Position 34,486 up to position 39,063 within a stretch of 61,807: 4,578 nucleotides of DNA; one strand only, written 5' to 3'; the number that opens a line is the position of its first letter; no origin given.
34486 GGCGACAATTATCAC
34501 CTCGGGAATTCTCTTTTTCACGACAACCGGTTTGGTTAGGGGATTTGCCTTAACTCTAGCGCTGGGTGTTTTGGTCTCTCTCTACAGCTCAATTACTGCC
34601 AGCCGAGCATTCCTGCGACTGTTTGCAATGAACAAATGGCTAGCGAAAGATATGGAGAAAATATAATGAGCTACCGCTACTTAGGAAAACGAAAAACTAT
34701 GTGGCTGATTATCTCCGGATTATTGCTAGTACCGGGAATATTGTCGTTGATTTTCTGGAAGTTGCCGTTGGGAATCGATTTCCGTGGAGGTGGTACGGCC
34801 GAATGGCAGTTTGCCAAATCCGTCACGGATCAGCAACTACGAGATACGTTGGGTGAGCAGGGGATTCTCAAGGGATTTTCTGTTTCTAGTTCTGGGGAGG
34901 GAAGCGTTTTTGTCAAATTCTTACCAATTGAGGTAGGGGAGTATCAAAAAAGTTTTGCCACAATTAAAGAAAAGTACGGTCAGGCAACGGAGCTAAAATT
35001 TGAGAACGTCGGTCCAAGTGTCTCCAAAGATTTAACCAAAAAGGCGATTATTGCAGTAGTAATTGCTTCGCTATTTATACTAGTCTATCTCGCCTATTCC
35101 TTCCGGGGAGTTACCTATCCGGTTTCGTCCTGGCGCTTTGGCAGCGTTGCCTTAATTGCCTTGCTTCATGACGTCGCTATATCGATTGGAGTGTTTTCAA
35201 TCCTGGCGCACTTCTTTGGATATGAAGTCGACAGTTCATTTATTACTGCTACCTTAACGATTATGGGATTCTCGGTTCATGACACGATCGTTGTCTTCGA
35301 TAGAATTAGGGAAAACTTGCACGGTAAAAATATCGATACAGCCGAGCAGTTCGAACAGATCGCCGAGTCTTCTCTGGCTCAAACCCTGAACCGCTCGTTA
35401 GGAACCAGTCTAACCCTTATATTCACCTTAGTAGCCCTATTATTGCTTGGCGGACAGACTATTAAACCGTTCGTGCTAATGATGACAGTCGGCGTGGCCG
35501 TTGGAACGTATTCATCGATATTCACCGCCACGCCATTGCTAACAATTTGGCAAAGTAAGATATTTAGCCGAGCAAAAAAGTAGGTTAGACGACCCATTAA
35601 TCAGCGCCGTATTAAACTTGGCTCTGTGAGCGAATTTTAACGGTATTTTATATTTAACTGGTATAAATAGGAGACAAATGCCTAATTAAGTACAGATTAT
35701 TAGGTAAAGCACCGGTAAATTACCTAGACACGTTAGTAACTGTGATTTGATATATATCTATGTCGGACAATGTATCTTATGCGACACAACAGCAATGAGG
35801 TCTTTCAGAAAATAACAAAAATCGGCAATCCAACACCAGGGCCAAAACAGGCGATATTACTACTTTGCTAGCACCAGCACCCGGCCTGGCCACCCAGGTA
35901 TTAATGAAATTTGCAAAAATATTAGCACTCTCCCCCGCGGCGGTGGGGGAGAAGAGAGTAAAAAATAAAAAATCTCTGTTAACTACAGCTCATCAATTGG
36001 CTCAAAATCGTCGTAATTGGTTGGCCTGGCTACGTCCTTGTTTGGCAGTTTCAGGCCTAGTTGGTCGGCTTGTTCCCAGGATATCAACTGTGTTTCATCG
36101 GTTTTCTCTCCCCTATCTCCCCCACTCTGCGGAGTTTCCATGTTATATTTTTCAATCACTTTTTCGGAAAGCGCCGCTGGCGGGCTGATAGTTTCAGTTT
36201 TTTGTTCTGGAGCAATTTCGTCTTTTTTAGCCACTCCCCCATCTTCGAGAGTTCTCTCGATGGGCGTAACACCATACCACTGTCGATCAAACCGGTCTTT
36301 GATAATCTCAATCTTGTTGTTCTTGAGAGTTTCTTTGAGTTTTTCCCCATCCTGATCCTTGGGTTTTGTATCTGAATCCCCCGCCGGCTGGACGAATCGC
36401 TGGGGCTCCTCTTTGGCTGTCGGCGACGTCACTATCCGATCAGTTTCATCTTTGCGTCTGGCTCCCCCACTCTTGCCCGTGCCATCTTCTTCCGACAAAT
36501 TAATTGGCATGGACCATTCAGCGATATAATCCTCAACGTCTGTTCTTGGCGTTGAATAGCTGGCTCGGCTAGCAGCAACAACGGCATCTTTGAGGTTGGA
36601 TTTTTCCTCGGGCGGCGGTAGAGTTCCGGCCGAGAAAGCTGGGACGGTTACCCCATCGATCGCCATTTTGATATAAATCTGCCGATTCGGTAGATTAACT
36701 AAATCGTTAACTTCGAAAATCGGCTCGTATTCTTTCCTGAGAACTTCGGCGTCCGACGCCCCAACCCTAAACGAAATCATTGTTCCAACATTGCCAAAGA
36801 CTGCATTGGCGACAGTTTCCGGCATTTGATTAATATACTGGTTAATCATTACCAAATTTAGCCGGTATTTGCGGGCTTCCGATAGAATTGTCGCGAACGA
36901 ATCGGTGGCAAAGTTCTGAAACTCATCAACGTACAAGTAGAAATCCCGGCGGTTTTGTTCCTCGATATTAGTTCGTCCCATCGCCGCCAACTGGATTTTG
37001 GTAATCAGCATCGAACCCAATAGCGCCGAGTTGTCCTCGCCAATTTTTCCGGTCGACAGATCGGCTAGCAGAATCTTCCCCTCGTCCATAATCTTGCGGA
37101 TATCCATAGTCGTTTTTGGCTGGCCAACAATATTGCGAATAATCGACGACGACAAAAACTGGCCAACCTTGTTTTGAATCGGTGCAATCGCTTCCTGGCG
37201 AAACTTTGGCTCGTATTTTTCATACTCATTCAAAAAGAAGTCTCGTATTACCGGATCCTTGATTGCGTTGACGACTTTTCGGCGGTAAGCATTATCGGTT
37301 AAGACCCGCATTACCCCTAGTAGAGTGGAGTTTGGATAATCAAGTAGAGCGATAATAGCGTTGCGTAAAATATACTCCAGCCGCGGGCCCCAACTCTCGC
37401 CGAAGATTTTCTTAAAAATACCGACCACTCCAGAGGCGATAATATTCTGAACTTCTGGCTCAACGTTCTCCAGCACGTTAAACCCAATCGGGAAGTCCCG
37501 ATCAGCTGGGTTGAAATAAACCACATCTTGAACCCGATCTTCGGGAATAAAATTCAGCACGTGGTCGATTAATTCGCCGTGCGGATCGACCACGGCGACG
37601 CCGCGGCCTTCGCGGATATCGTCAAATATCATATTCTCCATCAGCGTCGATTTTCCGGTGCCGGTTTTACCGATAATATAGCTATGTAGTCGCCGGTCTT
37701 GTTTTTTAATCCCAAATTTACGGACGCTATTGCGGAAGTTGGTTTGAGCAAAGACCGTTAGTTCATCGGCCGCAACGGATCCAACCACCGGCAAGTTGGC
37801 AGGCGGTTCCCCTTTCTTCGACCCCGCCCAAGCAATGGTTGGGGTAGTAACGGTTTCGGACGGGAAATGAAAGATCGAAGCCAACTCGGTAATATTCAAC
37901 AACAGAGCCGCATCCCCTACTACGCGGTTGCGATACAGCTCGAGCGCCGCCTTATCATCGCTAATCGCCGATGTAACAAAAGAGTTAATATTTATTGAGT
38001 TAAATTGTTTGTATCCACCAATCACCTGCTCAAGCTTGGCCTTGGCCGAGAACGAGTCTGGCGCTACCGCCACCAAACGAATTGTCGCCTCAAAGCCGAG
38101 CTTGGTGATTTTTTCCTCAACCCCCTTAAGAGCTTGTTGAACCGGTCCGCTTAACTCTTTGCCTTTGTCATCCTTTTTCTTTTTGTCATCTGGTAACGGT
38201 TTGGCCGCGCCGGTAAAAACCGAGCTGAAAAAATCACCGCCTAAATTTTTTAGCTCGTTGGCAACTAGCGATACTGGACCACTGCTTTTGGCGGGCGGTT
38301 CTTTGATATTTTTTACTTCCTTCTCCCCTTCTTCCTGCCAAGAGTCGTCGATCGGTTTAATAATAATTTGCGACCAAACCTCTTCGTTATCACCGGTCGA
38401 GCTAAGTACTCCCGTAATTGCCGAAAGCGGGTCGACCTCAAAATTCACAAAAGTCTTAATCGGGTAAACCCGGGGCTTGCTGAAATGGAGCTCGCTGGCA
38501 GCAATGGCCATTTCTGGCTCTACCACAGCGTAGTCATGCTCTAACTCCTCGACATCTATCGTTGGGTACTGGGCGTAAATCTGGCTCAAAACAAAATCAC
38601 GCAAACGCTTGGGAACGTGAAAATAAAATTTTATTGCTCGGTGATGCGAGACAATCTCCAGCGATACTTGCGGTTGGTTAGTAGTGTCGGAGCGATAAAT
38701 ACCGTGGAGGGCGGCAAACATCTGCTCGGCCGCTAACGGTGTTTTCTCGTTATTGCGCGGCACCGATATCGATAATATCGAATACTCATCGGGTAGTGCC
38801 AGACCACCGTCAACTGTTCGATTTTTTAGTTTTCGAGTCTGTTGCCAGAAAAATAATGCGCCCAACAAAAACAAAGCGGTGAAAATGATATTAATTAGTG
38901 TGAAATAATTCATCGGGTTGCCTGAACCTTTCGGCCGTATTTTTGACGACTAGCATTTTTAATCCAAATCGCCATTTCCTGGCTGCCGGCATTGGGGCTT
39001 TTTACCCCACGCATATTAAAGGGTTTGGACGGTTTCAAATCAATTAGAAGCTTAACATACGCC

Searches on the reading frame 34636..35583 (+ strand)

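Call 41: search_protein_families(library=pfam, max_evalue=0.00001, proteins=[window:34636-35583:+])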
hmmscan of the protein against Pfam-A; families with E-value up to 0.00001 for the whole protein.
window:34636-35583:+ (315 aa): 1 family
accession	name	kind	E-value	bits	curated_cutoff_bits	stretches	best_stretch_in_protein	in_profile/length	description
PF02355.23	SecD_SecF_C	-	1.5e-53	181.5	20.5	1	111-307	7-188/189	Protein export membrane protein SecD/SecF, C-terminal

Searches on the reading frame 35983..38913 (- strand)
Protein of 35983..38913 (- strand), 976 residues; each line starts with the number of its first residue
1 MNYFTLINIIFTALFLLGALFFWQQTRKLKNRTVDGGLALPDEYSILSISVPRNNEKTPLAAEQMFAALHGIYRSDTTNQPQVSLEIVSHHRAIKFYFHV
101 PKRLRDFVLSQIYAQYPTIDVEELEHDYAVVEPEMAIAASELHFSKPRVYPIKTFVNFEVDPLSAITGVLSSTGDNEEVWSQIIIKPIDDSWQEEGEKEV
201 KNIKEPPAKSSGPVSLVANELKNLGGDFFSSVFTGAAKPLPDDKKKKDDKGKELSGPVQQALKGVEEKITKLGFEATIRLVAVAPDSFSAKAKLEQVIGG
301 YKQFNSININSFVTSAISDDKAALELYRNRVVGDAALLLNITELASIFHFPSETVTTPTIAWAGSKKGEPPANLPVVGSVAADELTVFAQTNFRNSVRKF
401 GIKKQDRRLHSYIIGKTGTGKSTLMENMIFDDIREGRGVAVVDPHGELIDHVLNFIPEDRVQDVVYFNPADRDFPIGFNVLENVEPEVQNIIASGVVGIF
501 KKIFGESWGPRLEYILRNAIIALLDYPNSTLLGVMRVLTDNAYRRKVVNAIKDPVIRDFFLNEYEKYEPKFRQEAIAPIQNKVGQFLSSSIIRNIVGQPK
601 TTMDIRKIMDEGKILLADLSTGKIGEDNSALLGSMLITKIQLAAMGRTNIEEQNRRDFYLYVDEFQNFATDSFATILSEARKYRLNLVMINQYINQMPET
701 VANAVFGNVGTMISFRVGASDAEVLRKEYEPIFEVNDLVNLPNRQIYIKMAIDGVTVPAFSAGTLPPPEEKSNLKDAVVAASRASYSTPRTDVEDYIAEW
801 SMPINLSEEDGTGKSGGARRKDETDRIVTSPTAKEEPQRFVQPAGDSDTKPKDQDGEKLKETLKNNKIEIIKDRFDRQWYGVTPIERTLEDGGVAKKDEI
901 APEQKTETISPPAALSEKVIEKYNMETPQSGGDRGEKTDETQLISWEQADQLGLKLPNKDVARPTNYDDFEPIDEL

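Call 41: search_protein_families(library=pfam, max_evalue=0.00001, proteins=[window:35983-38913:-])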
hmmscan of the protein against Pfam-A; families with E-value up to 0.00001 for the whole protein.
window:35983-38913:- (976 aa): 3 families
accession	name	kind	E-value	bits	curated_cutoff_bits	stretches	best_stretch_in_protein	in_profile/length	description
PF10412.15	TrwB_AAD_bind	-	1.1e-08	34.9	20.5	1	401-718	8-311/387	Type IV secretion-system coupling protein DNA-binding domain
PF01935.23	DUF87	-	6.4e-08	33.4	23.2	1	410-622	25-204/220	Helicase HerA, central domain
PF02534.20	T4SS-DNA_transf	-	5.7e-06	25.9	20.1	0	409-488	45-121/468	Type IV secretory system Conjugative DNA transfer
